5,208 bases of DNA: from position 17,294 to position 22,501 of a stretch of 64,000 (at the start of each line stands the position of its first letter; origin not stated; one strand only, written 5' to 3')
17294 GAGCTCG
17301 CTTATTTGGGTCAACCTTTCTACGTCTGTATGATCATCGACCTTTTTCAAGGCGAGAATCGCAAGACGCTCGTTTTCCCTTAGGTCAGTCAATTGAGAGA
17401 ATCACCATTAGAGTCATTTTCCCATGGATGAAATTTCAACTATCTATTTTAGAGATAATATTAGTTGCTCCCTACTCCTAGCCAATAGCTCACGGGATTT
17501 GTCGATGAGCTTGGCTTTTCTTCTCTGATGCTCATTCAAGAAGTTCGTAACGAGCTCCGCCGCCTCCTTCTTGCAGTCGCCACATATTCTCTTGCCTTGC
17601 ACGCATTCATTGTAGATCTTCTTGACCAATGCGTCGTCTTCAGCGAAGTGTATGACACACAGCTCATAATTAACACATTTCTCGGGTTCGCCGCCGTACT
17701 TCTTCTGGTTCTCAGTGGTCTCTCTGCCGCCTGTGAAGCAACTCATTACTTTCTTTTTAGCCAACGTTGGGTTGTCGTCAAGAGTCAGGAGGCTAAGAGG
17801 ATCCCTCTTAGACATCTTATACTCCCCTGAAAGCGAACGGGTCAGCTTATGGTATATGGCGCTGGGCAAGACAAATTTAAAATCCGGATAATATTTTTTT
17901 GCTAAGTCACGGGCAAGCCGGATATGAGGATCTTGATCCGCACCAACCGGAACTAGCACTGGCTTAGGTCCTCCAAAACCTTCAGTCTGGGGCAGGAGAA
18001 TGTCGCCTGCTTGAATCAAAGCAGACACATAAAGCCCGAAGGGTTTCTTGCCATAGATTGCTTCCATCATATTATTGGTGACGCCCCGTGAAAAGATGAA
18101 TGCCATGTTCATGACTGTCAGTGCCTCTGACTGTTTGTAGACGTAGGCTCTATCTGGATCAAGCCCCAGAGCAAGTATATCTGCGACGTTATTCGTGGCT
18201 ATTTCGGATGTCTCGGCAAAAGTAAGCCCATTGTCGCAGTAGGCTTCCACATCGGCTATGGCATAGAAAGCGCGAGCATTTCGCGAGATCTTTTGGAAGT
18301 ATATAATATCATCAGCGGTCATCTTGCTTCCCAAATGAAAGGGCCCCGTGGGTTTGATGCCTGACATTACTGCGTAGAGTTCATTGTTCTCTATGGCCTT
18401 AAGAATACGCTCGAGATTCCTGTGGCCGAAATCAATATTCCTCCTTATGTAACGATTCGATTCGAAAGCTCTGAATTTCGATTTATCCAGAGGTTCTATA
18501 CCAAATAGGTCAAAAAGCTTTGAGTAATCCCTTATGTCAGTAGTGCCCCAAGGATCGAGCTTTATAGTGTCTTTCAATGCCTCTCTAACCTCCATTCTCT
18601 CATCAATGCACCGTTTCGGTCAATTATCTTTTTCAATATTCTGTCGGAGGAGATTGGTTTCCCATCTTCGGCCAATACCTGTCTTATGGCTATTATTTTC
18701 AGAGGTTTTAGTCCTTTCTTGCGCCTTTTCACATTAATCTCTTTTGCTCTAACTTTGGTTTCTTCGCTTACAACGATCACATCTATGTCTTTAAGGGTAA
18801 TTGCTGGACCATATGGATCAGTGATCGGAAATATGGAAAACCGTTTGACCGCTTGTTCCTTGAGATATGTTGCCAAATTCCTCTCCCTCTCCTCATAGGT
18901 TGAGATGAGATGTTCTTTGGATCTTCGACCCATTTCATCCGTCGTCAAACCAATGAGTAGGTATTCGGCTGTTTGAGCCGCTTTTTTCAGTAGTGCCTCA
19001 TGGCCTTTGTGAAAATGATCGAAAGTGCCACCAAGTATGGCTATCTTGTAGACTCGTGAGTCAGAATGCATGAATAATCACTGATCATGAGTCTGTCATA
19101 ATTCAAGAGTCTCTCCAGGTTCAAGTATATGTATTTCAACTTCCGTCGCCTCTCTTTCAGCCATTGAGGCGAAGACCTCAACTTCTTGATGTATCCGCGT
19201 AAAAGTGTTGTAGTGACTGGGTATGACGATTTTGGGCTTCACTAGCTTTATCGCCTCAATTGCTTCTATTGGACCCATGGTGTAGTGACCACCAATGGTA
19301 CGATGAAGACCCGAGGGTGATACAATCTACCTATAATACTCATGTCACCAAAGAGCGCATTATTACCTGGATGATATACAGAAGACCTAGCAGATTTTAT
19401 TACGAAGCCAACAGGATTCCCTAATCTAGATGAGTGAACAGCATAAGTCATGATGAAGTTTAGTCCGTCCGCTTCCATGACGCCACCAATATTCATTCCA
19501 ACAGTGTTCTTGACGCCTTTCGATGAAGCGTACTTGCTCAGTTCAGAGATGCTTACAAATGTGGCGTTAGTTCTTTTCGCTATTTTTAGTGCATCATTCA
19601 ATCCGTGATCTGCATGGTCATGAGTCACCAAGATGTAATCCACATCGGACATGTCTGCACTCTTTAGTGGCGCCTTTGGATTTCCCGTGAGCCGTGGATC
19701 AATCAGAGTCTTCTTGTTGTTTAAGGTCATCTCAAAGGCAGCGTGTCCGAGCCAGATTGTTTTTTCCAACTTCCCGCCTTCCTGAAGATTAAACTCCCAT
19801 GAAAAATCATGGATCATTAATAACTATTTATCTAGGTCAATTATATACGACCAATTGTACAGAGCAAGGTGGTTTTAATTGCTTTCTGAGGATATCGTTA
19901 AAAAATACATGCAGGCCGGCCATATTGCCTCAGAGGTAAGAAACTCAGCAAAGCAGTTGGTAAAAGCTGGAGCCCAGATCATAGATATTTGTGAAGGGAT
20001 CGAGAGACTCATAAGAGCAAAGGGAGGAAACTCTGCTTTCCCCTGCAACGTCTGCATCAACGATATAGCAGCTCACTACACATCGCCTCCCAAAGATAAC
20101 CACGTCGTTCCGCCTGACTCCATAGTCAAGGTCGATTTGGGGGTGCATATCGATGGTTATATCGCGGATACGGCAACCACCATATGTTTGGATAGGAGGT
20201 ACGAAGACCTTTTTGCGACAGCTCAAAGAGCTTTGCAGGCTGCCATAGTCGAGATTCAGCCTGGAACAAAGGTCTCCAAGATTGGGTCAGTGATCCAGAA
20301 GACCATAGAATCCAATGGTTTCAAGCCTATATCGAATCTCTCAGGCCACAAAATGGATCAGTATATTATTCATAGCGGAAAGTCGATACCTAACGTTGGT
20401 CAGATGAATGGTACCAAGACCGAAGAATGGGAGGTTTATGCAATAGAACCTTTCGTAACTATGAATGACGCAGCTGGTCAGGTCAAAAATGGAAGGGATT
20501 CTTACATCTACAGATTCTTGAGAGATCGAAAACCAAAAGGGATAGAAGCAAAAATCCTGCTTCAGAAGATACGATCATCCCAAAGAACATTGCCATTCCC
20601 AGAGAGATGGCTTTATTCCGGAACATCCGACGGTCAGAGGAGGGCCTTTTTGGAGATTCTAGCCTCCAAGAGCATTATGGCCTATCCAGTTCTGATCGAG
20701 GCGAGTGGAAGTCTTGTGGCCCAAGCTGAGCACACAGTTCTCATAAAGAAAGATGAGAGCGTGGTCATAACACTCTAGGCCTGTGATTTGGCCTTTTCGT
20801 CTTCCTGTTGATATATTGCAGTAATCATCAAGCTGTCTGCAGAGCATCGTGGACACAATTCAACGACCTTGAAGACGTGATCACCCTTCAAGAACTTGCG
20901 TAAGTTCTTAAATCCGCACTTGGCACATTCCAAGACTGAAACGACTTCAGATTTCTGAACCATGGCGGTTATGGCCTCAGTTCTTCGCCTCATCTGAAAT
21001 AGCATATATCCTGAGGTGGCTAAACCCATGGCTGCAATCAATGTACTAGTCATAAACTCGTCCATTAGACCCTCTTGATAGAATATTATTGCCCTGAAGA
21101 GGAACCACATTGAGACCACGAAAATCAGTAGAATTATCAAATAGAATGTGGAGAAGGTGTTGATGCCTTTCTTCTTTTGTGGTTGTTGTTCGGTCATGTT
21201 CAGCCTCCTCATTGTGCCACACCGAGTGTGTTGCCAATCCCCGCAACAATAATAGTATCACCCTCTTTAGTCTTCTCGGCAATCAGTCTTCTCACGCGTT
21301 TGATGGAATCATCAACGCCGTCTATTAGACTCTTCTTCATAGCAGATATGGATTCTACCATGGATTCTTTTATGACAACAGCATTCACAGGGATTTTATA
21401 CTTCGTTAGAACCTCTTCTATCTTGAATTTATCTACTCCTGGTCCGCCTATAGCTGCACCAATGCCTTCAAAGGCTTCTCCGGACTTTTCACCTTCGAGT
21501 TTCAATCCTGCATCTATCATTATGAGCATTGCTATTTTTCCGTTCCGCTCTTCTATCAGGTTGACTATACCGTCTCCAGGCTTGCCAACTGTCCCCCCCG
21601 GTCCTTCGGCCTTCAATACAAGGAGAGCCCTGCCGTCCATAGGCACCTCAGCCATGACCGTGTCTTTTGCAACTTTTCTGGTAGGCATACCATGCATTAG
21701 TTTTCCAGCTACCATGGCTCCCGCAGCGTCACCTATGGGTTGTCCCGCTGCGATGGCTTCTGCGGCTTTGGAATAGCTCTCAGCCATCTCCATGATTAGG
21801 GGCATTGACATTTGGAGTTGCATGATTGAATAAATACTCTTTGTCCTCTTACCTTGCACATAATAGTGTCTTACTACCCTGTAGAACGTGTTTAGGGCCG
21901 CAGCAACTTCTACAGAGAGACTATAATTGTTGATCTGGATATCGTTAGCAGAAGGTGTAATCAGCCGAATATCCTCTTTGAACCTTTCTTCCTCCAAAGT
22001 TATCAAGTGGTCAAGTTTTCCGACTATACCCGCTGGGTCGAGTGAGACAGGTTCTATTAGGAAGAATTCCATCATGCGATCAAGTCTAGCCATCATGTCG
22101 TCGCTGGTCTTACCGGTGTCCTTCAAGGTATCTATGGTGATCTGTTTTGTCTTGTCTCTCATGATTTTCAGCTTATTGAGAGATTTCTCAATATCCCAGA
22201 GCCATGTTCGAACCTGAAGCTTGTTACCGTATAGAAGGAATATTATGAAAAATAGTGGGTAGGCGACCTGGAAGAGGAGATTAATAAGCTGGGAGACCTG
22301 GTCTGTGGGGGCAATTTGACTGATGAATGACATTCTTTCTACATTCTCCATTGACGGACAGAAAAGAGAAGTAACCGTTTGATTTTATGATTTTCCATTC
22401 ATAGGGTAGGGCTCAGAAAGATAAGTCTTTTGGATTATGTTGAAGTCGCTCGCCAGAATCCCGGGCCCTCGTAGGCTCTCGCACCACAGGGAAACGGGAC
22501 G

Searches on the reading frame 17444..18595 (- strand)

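Call 30: search_protein_families(library=pfam, max_evalue=0.00001, proteins=[window:17444-18595:-])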
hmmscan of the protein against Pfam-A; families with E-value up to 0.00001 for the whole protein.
window:17444-18595:- (383 aa): 1 family
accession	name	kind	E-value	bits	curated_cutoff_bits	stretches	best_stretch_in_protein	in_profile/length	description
PF00579.31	tRNA-synt_1b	-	5.5e-42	144.5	21.1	1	71-353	3-291/292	tRNA synthetases class I (W and Y)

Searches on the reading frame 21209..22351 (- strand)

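Call 30: search_protein_families(library=pfam, max_evalue=0.00001, proteins=[window:21209-22351:-])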
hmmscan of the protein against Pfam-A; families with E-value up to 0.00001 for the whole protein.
window:21209-22351:- (380 aa): 2 families
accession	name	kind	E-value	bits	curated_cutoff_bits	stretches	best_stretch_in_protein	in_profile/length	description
PF23542.1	DUF1512_C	-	2.8e-60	203.7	25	1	206-379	1-175/175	Domain of unknown function (DUF1512) C-terminal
PF07431.17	DUF1512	-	2e-54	184.4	25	1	26-200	2-175/177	Protein of unknown function (DUF1512) N-terminal domain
